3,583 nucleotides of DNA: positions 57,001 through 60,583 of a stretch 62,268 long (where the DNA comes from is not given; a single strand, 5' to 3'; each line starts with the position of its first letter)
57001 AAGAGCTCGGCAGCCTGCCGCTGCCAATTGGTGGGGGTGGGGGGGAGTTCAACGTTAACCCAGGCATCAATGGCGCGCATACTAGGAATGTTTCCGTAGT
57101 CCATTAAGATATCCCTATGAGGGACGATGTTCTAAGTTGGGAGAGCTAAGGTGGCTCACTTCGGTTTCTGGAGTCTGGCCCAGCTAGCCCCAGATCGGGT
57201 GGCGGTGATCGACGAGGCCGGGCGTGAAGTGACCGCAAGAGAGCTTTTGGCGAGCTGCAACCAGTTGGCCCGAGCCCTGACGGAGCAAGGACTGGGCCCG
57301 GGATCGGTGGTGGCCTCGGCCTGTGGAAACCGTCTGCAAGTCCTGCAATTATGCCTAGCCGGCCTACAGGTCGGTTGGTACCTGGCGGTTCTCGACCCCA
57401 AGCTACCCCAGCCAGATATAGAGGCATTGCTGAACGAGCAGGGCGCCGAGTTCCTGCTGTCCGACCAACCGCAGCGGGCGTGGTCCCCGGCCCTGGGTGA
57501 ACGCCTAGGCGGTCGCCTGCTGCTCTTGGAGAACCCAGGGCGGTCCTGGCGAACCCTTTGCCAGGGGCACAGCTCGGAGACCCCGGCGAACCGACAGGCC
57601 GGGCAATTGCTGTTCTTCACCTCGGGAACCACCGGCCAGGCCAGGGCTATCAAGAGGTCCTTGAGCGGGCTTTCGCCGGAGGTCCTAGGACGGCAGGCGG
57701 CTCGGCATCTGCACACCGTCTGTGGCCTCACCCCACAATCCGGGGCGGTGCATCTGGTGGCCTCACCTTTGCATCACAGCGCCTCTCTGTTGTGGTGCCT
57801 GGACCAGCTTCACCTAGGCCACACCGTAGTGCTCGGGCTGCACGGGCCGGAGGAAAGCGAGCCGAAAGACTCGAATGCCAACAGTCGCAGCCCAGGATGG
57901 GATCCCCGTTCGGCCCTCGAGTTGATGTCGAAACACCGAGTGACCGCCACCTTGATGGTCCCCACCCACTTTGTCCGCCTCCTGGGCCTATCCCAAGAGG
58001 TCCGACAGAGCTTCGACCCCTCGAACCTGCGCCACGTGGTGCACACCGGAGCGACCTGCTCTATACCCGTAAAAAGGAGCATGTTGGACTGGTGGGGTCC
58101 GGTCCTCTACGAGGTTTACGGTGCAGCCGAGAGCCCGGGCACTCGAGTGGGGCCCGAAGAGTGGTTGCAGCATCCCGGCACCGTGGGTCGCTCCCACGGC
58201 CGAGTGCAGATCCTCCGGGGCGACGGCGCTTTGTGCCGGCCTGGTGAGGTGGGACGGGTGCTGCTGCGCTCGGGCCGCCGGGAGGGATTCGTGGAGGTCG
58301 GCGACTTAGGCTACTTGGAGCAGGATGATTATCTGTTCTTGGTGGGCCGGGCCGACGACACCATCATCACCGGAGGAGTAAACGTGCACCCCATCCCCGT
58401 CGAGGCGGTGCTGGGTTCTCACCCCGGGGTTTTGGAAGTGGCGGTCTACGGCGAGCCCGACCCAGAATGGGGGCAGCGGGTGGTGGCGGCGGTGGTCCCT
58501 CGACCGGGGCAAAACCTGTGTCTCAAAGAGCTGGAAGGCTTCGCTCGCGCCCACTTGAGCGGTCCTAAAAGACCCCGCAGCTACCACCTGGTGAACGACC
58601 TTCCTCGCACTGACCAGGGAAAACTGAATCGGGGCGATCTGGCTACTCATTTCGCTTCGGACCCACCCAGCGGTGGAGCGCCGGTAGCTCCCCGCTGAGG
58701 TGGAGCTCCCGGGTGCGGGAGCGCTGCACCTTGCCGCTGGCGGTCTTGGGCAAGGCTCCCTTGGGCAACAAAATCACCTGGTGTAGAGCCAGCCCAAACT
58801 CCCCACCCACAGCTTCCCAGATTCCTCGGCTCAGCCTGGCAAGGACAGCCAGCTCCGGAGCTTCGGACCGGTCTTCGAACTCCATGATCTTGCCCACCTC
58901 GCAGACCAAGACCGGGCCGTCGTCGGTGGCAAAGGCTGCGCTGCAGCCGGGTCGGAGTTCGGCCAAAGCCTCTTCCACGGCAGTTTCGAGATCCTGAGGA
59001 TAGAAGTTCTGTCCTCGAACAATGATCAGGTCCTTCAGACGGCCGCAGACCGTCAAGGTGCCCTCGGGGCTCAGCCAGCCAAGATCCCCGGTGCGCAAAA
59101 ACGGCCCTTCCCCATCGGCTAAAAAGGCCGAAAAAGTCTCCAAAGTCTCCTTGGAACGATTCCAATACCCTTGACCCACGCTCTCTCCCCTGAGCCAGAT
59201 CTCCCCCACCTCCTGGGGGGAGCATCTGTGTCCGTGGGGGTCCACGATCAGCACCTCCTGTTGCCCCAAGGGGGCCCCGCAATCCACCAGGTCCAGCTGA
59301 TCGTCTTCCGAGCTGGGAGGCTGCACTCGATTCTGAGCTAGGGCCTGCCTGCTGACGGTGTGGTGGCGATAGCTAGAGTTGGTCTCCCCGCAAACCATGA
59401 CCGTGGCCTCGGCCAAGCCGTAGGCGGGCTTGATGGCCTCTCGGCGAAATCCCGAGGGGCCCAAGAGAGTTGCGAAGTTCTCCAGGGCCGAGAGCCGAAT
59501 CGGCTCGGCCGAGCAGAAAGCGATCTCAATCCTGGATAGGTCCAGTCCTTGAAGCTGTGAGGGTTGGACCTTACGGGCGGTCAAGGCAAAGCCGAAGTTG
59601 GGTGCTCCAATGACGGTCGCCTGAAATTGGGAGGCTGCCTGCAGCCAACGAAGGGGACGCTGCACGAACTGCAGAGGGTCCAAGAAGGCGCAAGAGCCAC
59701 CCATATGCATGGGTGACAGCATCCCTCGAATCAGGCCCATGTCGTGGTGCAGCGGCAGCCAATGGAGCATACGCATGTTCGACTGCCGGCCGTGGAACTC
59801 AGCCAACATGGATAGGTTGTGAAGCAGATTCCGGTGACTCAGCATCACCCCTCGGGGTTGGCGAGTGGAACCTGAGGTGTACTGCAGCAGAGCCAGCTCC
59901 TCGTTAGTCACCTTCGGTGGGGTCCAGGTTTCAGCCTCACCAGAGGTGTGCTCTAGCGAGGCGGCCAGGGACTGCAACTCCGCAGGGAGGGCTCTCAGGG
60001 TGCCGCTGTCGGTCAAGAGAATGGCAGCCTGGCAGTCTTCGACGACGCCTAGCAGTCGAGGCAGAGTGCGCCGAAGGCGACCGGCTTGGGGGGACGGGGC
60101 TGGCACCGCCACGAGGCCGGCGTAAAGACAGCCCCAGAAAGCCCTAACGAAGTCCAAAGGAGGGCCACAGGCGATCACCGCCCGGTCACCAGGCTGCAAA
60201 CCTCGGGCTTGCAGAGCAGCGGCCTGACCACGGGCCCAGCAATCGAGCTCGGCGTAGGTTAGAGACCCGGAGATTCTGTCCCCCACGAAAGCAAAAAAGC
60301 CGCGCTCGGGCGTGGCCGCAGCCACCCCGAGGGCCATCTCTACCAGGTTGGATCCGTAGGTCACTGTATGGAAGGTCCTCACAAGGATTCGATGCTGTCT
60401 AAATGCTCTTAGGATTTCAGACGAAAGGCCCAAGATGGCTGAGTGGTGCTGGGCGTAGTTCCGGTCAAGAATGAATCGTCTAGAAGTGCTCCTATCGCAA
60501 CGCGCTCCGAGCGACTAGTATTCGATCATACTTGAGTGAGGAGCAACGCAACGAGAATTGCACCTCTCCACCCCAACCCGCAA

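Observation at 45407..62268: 17-kb locus combining four adenylate-forming enzymes of three different classes with a trans-envelope acyl-transfer core: candidate undescribed surface-acylation system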

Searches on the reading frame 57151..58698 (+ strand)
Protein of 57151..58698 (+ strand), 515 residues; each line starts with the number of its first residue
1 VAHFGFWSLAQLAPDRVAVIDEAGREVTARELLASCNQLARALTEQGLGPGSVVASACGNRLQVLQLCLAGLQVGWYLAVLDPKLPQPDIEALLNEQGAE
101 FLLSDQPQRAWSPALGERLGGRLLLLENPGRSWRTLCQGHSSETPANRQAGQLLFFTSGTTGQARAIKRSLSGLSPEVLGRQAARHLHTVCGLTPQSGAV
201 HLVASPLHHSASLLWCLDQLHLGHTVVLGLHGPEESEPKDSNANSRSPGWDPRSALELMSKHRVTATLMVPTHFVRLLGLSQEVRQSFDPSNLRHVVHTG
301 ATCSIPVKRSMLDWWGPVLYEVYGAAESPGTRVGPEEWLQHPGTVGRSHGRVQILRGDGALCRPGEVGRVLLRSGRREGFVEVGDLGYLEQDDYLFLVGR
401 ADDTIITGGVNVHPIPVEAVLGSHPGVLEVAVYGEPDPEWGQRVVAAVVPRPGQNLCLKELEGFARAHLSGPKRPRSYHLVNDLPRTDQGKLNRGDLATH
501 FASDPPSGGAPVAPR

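Call 3: search_protein_families(library=pfam, proteins=[window:57151-58698:+], max_evalue=0.01)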
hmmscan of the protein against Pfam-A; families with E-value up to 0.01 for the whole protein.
window:57151-58698:+ (515 aa): 2 families
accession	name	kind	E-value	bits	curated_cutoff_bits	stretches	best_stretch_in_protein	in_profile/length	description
PF00501.34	AMP-binding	-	2.4e-40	139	29.9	1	10-374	5-376/384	AMP-binding enzyme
PF13193.12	AMP-binding_C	-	3.8e-20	73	24.5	1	417-491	2-76/76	AMP-binding enzyme C-terminal domain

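Call 6: search_protein_families(library=ncbifam, proteins=[window:57151-58698:+], max_evalue=0.01)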
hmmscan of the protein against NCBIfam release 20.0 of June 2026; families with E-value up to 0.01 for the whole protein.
window:57151-58698:+ (515 aa): 91 families (the best 25 are shown)
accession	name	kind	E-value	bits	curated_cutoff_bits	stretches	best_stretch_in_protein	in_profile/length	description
NF038341.1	ligase_FadD4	exception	2.5e-83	280.2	850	1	15-502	10-505/506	fatty-acid--CoA ligase FadD4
NF009071.0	PRK12406.1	subfamily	6e-82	275.7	701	1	133-499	137-500/510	acyl-CoA synthetase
NF009929.0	PRK13390.1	equivalog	6.6e-71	239.2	951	2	10-372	7-353/501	acyl-CoA synthetase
NF004837.0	PRK06187.1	subfamily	5.3e-57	193.2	476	1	11-501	19-522/531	long-chain-fatty-acid--CoA ligase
NF009921.1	PRK13382.1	exception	4.8e-53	180.7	850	1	4-497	40-528/529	acyl-CoA ligase FadD12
NF038344.1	bile_CoA_BaiB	exception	4.4e-48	163.9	650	1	10-497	26-497/504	bile acid--CoA ligase BaiB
NF005859.1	PRK07788.1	exception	2.8e-47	161.5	875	1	10-497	68-554/560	long-chain-fatty-acid--CoA ligase FadD2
NF004511.1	PRK05852.1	equivalog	1.1e-46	159.5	650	1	12-502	11-505/505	FadD7 family fatty acid--CoA ligase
NF009922.0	PRK13383.1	equivalog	4.2e-44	151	987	1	13-500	53-521/528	acyl-CoA synthetase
NF005676.0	PRK07470.1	equivalog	7.2e-44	150.3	774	2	377-496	405-524/544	acyl-CoA synthetase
NF005863.0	PRK07798.1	subfamily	2.8e-42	145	543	3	382-492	412-522/540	acyl-CoA synthetase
NF005702.0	PRK07514.1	subfamily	3.8e-42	144.3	558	2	249-501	232-500/506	malonyl-CoA synthase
NF006182.0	PRK08316.1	subfamily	1e-41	143.1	663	1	11-502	22-518/523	fatty acyl-CoA synthetase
TIGR01923.1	menE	equivalog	1.3e-41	142.9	330.15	2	256-496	194-441/442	o-succinylbenzoate--CoA ligase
NF052269.1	Staph_lig_FadD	equivalog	3.4e-41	141.1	650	2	251-498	227-490/499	long-chain-fatty-acid--CoA ligase FadD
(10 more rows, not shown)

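Call 66: search_solved_structures(query=window:57151-58698:+, max_evalue=1e-30)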
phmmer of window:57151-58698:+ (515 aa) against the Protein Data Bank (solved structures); distinct sequences matched with E-value up to 1e-30: 10.
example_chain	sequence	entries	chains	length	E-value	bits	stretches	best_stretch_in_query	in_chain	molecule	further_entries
4lgc_A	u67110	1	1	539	6.3e-36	127.3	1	13-495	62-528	Bile acid-coenzyme A ligase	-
3cw8_X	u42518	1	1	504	1e-35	126.6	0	251-498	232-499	4-chlorobenzoyl CoA ligase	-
1t5d_X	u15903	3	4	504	1.1e-35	126.5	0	251-498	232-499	4-chlorobenzoyl CoA ligase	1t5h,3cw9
2qvz_X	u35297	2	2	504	2.2e-35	125.5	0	251-498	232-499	4-Chlorobenzoate CoA Ligase/Synthetase | 4-Chlorobenzoate CoA Ligase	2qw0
2qvx_X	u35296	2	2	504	4.1e-35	124.6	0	251-498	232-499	4-Chlorobenzoate CoA Ligase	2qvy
3dlp_X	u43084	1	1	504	1.1e-34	123.2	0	251-498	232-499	4-Chlorobenzoate CoA Ligase/Synthetase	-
5x8f_A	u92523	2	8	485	1.1e-31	113.2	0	9-497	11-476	2-succinylbenzoate--CoA ligase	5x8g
4gxq_A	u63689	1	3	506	1.2e-31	113.1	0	248-497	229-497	Malonyl CoA synthetase, Benzoate-CoA ligase Chimeric protein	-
5ie0_A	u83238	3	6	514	4.5e-31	111.2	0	10-505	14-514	Oxalate--CoA ligase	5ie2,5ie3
4fuq_A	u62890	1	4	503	5.8e-31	110.9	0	248-497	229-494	Malonyl CoA synthetase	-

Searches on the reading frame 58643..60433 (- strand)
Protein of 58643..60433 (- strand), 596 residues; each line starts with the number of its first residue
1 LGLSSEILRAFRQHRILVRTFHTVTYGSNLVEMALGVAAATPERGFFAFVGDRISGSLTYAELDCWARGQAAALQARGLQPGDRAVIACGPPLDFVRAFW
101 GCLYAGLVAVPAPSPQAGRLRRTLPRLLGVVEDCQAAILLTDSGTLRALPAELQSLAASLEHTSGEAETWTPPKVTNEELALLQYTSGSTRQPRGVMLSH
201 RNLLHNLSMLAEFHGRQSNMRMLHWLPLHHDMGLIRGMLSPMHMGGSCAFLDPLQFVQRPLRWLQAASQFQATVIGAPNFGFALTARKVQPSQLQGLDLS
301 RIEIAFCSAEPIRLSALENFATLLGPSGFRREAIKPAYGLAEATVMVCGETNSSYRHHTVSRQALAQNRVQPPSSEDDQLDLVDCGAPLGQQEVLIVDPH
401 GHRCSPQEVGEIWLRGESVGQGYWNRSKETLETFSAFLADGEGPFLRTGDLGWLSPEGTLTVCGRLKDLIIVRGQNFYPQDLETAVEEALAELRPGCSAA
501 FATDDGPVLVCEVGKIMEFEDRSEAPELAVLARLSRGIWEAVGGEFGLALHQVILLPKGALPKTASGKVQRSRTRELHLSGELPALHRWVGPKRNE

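Call 7: search_protein_families(library=pfam, proteins=[window:58643-60433:-], max_evalue=0.01)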
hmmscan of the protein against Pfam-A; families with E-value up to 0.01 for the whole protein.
window:58643-60433:- (596 aa): 2 families
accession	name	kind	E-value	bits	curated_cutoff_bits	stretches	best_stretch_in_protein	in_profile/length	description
PF00501.34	AMP-binding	-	2.1e-60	205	29.9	1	39-424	6-384/384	AMP-binding enzyme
PF23024.1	AMP-dom_DIP2-like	-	7.9e-07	29.5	27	1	468-586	2-108/110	Disco-interacting protein 2-like, AMP domain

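Call 12: find_encoding_contigs(protein=window:58643-60433:-, flank=10000, max_places=6)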
Protein window:58643-60433:- (596 aa): no gene with exactly this product is on record in the collection.

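Call 42: search_protein_families(library=ncbifam, proteins=[window:58643-60433:-], max_evalue=0.01)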
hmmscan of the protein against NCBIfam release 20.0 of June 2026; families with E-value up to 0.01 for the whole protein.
window:58643-60433:- (596 aa): 102 families (the best 25 are shown)
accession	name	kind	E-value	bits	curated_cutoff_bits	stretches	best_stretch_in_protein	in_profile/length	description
NF004282.0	PRK05691.1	subfamily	1.4e-123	412.9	4090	1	30-589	11-569/4334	non-ribosomal peptide synthase/polyketide synthase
NF004509.1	PRK05850.1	subfamily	1.9e-107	360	775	1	54-581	34-571/578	fatty-acid--AMP ligase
NF006624.1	PRK09192.1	subfamily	1.1e-105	354.2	600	1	40-583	26-565/567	fatty acyl-AMP ligase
NF005850.0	PRK07768.1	subfamily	2.3e-100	336.4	572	1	57-577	29-542/545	long-chain-fatty-acid--CoA ligase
NF038339.3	FAAL_FadD32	equivalog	1.7e-98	330.4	975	1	55-583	50-613/625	long-chain-fatty-acid--AMP ligase FadD32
NF009124.0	PRK12476.1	subfamily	6.8e-94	315.2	922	1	56-583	67-609/612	fatty acyl-AMP ligase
NF038337.1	FAAL_FadD21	exception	2.2e-90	303.8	1100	1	54-576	35-567/579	fatty-acid--AMP ligase FAAL21/FadD21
NF040633.1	FadD32_Coryne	exception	6.5e-90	302.1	875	2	163-572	186-606/614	FadD32-like long-chain-fatty-acid--AMP ligase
NF038338.1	FAAL_FadD28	exception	7.6e-75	252.4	1100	1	56-574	37-566/580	fatty-acid--AMP ligase FAAL28/FadD28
NF004510.0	PRK05851.1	equivalog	5.3e-61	206.3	621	1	67-575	41-517/525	long-chain-fatty acid--ACP ligase MbtM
TIGR01733.1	AA-adenyl-dom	subfamily_domain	2.8e-48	164.7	317.4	1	59-488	1-400/409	amino acid adenylation domain-containing protein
NF004837.0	PRK06187.1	subfamily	2.9e-45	154.5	476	2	151-487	146-443/531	long-chain-fatty-acid--CoA ligase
NF005702.0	PRK07514.1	subfamily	3e-39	134.8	558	1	53-489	25-423/506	malonyl-CoA synthase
NF004114.0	PRK05605.1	equivalog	2.3e-37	128.6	766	3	164-356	207-388/575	long-chain-fatty-acid--CoA ligase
NF006572.0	PRK09088.1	equivalog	7.4e-37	127.1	696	2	392-580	320-489/491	acyl-CoA synthetase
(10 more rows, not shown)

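Call 56: find_encoding_contigs(protein=window:58643-60337:-, flank=10000, max_places=4)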
Protein window:58643-60337:- (564 aa): no gene with exactly this product is on record in the collection.

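Call 65: search_solved_structures(query=window:58643-60433:-, max_evalue=1e-20)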
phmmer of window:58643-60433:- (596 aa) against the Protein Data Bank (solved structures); distinct sequences matched with E-value up to 1e-20: 32.
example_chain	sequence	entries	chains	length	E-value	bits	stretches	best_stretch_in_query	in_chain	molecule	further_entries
7r7f_A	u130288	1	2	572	6.2e-118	398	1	31-589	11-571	Polyketide synthase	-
7r7e_A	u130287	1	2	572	9.4e-118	397.4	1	31-589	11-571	Polyketide synthase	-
7r7g_A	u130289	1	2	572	2.1e-117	396.2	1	31-589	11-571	Polyketide synthase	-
3kxw_A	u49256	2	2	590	3.7e-105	355.8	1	30-590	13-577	Saframycin Mx1 synthetase B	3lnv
5d6j_A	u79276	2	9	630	3.4e-80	273.4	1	50-585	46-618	Acyl-CoA synthase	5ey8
5icr_A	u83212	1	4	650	3.7e-80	273.3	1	50-585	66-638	Acyl-CoA synthase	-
8hd4_A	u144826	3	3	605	6.1e-80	272.5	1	52-583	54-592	Long-chain-fatty-acid--AMP ligase FadD23 | Fatty-acid-CoA ligase FadD23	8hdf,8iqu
5hm3_A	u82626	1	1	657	9.4e-74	252.1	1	52-583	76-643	Long-chain-fatty-acid--AMP ligase FadD32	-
5ey9_A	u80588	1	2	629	9e-73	248.9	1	52-583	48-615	Long-chain-fatty-acid--AMP ligase FadD32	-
3pbk_A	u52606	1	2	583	5.2e-69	236.4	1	53-577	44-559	Fatty Acyl-Adenylate Ligase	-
7wua_A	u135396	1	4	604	6.4e-69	236.2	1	62-571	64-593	Acyl-CoA synthase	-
8hcz_A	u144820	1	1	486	2.8e-65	224.1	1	52-470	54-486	Long-chain-fatty-acid--AMP ligase FadD23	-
5d6n_A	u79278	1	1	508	1.8e-62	214.8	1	50-446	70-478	Acyl-CoA synthase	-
3e53_A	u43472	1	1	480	1.8e-52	181.9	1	52-465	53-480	FATTY-ACID-CoA LIGASE FADD28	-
3t5a_A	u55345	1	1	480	2.3e-51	178.2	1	52-465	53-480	Long-chain-fatty-acid--AMP ligase FadD28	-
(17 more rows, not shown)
